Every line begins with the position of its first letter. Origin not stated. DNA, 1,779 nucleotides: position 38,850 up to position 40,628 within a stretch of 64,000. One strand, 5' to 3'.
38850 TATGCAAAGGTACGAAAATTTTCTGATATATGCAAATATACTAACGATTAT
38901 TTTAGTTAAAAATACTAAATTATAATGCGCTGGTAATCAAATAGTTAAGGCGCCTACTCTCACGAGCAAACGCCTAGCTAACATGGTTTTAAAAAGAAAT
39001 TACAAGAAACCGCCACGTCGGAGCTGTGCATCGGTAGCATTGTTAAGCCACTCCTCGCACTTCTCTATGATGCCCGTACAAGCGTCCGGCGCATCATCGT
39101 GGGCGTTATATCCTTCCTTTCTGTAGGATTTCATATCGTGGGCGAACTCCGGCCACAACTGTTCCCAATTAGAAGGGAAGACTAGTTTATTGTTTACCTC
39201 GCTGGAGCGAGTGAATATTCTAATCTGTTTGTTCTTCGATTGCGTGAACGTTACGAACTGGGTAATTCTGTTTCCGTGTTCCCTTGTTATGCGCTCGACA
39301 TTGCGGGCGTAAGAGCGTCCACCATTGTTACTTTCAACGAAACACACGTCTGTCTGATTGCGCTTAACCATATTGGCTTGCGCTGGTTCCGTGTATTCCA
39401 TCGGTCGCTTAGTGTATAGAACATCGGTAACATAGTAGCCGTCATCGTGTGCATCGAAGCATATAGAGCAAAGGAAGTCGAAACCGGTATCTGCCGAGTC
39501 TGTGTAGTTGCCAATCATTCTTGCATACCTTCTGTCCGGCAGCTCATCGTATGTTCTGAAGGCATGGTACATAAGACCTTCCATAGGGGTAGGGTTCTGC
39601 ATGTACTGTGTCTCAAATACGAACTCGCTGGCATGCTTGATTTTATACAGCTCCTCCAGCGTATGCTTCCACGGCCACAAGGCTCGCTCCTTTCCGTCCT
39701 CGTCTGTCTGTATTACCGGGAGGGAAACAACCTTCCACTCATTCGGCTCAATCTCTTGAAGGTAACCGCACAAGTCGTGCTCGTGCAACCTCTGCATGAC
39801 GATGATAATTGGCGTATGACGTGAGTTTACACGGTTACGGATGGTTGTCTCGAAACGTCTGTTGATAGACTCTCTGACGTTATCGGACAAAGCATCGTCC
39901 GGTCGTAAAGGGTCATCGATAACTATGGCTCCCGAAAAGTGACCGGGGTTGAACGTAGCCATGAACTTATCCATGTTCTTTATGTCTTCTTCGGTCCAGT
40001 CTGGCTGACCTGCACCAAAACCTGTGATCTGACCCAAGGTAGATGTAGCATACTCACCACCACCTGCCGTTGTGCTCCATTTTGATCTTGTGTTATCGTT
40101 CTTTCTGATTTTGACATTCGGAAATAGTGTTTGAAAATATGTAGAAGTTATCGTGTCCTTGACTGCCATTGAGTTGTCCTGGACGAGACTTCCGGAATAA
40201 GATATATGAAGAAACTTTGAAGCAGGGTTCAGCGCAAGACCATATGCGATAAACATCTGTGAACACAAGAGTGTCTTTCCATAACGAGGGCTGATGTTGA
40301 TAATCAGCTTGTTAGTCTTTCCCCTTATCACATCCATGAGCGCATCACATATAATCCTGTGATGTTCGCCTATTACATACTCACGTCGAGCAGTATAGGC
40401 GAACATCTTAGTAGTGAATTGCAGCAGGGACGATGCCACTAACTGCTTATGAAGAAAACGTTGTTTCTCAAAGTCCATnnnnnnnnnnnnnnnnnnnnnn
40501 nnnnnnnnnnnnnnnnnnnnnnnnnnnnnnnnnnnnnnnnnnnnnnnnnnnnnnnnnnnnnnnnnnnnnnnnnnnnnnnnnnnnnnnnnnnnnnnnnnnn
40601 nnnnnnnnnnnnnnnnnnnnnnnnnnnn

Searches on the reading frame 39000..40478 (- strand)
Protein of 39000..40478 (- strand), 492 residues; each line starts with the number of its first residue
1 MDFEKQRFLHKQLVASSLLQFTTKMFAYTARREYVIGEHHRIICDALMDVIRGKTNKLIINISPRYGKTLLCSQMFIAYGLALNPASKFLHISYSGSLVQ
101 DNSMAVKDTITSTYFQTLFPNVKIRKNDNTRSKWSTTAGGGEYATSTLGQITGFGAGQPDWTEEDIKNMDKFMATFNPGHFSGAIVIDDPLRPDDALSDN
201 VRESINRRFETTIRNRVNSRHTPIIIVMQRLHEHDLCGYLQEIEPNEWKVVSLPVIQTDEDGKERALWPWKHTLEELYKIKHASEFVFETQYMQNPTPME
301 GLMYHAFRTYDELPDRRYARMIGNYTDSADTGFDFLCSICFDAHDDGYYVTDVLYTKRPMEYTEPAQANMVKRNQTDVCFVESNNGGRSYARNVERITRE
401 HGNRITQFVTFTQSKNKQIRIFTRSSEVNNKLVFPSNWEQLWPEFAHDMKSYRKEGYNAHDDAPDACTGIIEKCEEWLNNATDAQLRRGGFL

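Call 12: search_protein_families(library=phrogs, proteins=[window:39000-40478:-], max_evalue=0.00001)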
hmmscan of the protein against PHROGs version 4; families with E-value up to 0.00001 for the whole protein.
window:39000-40478:- (492 aa): 4 families
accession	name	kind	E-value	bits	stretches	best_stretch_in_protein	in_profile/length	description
phrog_38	-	head and packaging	3.5e-90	304.7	1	14-475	269-704/760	terminase large subunit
phrog_4758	-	head and packaging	7.9e-64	216.3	1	10-261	12-241/243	terminase large subunit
phrog_30251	-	head and packaging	2.6e-58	199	2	184-463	165-449/799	terminase large subunit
phrog_5573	-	head and packaging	4.9e-31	109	1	245-475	9-235/250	terminase large subunit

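Call 29: search_dna_similar(query=window:39000-40478:-, collection=phages, mode=protein, max_rows=30)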
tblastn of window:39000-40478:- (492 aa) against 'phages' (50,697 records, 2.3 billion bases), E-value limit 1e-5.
Records with a match: 1664; places in all: 1669; records where one place covers at least 80% of the query: 279.
Best place of each record, by identity: <60% 1664.
By first word of the organism name: Klebsiella 445; Escherichia 340; Vibrio 102; Bacteriophage 51; Acinetobacter 51; Lactococcus 40; Helicobacter 39; Shigella 36; Streptococcus 34; Gordonia 34; and 89 more.
By host as written in the record: - 221; Klebsiella pneumoniae 196; Escherichia coli 95; Escherichia coli DSM 12242 43; Escherichia coli K-12 MG1655 35; Gordonia terrae 3612 30; Helicobacter pylori 30; Campylobacter jejuni 21; and 461 more.
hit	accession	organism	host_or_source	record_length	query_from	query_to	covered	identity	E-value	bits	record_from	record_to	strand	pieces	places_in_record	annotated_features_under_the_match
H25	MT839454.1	Bacteriophage sp.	human fecal samples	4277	9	483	97%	56.9%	0e+0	561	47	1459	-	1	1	record has no annotation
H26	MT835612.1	Bacteriophage sp.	human fecal samples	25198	11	477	95%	52.7%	1e-158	504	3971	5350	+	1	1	record has no annotation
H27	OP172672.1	Bacteroides phage BF503P4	Bacteroides fragilis DA503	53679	6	472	95%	48.8%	9e-142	455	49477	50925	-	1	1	hypothetical protein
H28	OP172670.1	Bacteroides phage BF503P1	Bacteroides fragilis DA503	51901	6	472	95%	48.8%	1e-141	455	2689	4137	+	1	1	hypothetical protein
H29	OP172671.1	Bacteroides phage BF503P2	Bacteroides fragilis DA503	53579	6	472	95%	48.6%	1e-140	452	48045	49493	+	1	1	hypothetical protein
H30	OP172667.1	Bacteroides phage BF486P2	Bacteroides fragilis DA486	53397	6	472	95%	48.3%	8e-142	456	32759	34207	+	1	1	hypothetical protein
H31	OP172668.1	Bacteroides phage BF486P3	Bacteroides fragilis DA486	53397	6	472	95%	48.3%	8e-142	456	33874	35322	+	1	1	hypothetical protein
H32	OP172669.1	Bacteroides phage BF494P1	Bacteroides fragilis DA494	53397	6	472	95%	48.3%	8e-142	456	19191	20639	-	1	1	hypothetical protein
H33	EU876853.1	Iodobacter phage PhiPLPE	Iodobacter sp. CdM7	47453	21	470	91%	34.1%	3e-73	258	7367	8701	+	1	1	terL: large subunit terminase TerL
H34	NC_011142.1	Iodobacter phage PhiPLPE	Iodobacter sp. CdM7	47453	21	470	91%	34.1%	3e-73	258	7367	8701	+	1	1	terL: terminase large subunit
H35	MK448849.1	Streptococcus phage Javan128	Streptococcus dysgalactiae ERR084991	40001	8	478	96%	32.4%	6e-58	213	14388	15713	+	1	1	terminase large subunit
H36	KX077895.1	Streptococcus phage phiZJ20091101-4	Streptococcus suis ZJ20091101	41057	28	488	94%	33.1%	8e-59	215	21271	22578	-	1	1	terminase large subunit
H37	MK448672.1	Streptococcus phage Javan117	Streptococcus dysgalactiae ASDSE_99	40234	8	478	96%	32.2%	3e-59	217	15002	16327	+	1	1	terminase large subunit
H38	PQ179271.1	Klebsiella phage PCCM_KpPS2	Klebsiella pneumoniae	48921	21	470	91%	33.6%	9e-71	250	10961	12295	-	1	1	terminase large subunit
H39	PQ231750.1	Klebsiella phage PCCM_KpP_22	Klebsiella pneumoniae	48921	21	470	91%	33.6%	9e-71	250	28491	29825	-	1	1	terminase large subunit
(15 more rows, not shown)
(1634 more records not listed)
